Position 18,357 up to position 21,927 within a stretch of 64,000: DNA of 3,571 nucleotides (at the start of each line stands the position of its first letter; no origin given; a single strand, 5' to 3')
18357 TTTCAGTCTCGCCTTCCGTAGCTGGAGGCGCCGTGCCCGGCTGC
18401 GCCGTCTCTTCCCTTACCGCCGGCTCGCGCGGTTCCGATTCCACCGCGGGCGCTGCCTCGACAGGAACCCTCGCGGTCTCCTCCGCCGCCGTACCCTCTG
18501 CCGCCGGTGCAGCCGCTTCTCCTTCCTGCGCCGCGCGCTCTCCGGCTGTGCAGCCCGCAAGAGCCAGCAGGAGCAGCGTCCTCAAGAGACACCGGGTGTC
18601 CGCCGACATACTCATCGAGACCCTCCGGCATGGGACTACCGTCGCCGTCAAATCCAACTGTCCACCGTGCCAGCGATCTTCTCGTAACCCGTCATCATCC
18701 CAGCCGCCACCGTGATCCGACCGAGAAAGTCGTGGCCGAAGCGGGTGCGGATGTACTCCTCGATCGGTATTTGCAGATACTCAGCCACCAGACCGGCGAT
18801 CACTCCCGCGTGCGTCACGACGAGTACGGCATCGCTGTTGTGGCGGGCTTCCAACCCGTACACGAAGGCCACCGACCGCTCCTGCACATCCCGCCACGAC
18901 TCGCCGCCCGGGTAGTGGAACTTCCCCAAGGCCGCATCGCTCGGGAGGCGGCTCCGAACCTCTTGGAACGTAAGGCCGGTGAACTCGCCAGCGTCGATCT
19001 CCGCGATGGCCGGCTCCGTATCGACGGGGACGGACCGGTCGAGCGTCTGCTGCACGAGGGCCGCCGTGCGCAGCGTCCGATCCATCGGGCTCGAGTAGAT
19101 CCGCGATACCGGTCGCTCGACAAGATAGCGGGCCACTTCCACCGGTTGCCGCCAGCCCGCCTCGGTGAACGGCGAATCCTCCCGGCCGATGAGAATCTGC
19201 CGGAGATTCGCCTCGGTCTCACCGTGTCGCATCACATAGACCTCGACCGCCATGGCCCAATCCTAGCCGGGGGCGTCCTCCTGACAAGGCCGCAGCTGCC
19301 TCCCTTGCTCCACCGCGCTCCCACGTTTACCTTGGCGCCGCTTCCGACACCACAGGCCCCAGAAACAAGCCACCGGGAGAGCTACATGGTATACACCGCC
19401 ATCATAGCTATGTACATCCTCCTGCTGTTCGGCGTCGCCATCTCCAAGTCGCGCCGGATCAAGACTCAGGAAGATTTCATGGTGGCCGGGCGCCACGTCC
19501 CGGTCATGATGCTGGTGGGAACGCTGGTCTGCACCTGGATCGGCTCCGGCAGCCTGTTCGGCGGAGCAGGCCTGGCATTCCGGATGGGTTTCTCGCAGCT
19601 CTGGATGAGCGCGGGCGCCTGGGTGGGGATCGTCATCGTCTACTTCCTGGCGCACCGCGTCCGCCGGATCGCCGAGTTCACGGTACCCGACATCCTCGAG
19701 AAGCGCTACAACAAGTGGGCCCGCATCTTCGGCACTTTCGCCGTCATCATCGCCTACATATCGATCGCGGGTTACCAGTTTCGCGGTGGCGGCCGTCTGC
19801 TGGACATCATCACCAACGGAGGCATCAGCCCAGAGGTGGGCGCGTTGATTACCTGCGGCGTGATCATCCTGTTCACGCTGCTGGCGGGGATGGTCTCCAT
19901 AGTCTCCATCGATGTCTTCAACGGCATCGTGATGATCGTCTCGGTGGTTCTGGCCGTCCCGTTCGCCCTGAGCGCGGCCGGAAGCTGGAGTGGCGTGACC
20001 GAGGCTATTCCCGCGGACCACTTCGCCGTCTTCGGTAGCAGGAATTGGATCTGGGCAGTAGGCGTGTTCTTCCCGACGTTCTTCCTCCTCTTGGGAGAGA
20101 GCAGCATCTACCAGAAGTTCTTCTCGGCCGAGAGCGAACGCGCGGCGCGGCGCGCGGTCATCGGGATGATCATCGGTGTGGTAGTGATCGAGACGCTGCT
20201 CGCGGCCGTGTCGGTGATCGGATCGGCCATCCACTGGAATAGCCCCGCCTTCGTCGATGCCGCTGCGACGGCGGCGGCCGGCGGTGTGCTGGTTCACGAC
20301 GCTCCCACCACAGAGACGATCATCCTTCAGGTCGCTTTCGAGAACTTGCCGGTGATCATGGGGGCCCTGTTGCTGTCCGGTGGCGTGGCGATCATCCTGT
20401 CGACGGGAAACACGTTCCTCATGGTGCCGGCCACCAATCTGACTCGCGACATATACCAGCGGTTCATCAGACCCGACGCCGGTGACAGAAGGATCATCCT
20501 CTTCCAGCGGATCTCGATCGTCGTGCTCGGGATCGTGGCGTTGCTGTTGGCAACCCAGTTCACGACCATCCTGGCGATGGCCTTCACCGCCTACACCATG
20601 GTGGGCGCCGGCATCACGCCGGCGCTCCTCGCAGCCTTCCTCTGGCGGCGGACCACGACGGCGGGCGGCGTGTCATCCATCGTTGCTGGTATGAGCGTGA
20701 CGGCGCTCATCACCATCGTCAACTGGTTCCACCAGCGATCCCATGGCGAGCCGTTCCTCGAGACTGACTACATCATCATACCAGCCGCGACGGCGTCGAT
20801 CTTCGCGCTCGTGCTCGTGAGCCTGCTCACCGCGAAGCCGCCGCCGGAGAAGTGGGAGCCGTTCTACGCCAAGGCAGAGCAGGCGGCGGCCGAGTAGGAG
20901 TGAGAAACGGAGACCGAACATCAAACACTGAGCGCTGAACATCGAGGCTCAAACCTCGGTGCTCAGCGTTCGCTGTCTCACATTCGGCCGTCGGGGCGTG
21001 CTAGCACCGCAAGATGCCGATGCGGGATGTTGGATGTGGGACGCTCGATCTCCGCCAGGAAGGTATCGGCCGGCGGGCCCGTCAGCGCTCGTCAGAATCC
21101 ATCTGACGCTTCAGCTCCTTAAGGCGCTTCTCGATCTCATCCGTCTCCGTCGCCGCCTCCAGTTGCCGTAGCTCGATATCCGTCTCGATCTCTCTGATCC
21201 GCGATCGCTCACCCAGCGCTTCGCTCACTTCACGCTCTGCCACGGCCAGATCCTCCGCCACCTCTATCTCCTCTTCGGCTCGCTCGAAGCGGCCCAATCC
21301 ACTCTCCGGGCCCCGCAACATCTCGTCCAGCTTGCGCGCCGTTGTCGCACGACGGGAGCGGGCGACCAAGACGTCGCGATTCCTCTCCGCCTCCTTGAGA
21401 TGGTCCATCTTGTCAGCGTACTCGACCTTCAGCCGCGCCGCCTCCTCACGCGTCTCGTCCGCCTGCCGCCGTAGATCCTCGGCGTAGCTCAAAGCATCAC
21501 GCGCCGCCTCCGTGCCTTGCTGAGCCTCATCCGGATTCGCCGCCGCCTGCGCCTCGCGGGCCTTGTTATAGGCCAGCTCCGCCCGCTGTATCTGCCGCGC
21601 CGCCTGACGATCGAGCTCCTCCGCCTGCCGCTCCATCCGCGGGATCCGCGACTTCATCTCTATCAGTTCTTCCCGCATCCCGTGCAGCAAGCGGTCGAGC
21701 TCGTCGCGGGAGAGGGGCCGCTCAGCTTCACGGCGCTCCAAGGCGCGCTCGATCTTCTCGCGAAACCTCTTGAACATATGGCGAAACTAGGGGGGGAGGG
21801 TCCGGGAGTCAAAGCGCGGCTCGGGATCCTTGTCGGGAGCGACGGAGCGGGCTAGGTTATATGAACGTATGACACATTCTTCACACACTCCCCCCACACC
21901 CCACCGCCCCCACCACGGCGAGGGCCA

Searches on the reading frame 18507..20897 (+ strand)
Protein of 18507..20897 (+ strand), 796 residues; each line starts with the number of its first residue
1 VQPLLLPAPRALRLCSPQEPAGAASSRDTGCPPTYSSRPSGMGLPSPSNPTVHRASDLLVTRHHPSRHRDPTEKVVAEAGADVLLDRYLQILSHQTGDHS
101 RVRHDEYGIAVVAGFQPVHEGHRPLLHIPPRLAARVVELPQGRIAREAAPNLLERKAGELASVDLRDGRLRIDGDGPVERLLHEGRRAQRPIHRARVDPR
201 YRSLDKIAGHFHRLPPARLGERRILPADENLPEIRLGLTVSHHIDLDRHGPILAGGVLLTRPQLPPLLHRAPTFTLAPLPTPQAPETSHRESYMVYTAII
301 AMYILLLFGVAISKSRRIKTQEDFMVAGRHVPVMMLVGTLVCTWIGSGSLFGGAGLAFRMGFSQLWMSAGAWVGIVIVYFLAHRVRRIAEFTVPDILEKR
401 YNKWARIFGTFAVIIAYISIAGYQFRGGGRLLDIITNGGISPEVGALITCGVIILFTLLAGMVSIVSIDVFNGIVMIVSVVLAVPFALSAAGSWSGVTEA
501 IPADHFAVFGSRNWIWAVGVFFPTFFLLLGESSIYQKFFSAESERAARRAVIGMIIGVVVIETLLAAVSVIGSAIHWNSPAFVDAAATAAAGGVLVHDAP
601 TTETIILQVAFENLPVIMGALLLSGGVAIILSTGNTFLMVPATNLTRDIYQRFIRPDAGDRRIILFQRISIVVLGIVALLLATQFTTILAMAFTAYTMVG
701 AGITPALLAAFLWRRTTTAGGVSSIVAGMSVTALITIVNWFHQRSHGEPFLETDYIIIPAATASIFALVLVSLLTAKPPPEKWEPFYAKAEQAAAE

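Call 12: search_protein_families(library=pfam, proteins=[window:18507-20897:+], max_evalue=0.001)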
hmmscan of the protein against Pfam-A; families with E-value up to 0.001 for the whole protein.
window:18507-20897:+ (796 aa): 1 family
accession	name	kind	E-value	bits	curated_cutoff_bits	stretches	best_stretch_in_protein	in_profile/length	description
PF00474.23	SSF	-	1.2e-31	110.4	22.8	1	324-728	1-406/406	Sodium:solute symporter family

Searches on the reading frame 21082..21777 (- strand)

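Call 12: search_protein_families(library=pfam, proteins=[window:21082-21777:-], max_evalue=0.001)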
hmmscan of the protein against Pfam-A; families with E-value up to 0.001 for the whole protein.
window:21082-21777:- (231 aa): 2 families
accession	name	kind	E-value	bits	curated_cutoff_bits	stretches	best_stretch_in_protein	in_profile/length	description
PF24362.2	DUF7518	-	0.0002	22.4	27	1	26-111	11-94/104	Family of unknown function (DUF7518)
PF04012.17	PspA_IM30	-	0.00073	19.6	33.9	1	27-225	28-218/220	PspA/IM30 family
